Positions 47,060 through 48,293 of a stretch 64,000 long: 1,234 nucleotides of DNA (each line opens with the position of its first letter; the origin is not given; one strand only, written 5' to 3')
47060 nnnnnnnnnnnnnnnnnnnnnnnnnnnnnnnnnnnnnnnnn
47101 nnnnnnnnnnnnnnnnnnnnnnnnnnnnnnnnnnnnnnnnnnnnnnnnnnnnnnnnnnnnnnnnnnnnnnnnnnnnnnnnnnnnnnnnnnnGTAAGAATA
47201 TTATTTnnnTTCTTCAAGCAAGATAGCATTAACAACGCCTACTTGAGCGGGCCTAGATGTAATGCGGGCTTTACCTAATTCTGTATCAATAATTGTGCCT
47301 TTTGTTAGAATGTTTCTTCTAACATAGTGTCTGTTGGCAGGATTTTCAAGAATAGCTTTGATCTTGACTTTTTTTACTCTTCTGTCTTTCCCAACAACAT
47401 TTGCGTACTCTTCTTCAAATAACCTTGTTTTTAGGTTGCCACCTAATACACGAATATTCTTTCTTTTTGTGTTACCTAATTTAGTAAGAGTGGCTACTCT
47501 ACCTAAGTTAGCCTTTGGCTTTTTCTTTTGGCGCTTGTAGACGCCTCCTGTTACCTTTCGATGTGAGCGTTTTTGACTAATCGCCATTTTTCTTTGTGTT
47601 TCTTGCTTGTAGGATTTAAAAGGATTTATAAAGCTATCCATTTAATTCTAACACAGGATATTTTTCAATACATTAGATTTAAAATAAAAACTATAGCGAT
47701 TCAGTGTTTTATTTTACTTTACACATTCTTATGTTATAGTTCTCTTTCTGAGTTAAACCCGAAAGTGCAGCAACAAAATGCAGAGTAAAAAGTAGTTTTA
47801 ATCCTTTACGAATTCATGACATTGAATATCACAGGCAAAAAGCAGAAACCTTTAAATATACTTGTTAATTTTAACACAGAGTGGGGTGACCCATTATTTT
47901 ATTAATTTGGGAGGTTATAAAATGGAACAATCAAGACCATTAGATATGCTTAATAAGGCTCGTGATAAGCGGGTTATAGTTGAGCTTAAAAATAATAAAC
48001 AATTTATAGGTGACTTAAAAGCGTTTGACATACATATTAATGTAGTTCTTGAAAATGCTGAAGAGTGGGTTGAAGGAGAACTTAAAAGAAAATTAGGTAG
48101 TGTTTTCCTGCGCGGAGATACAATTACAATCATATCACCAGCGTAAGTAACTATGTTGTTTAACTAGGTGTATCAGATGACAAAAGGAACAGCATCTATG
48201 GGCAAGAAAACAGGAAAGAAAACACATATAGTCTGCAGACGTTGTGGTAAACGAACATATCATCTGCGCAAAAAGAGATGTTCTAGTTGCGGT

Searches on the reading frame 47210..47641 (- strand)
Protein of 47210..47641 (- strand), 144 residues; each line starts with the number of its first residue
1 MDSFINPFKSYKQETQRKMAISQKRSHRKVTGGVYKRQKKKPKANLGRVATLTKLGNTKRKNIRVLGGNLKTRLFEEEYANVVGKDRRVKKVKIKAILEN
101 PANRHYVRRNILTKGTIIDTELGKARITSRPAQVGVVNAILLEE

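Call 86: search_protein_families(library=pfam, proteins=[window:47210-47641:-], max_evalue=0.01)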
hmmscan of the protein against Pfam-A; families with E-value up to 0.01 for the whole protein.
window:47210-47641:- (144 aa): 1 family
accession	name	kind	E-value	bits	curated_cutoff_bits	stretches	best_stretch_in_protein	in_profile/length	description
PF01201.27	Ribosomal_S8e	-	1.8e-33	116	30.2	1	23-142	2-133/133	Ribosomal protein S8e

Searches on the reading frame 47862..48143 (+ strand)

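Call 86: search_protein_families(library=pfam, proteins=[window:47862-48143:+], max_evalue=0.01)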
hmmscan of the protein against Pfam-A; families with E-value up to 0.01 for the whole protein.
window:47862-48143:+ (94 aa): 1 family
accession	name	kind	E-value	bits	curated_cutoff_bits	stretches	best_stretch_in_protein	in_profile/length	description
PF01423.28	LSM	-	2e-22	79.1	23.4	1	29-93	2-66/66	LSM domain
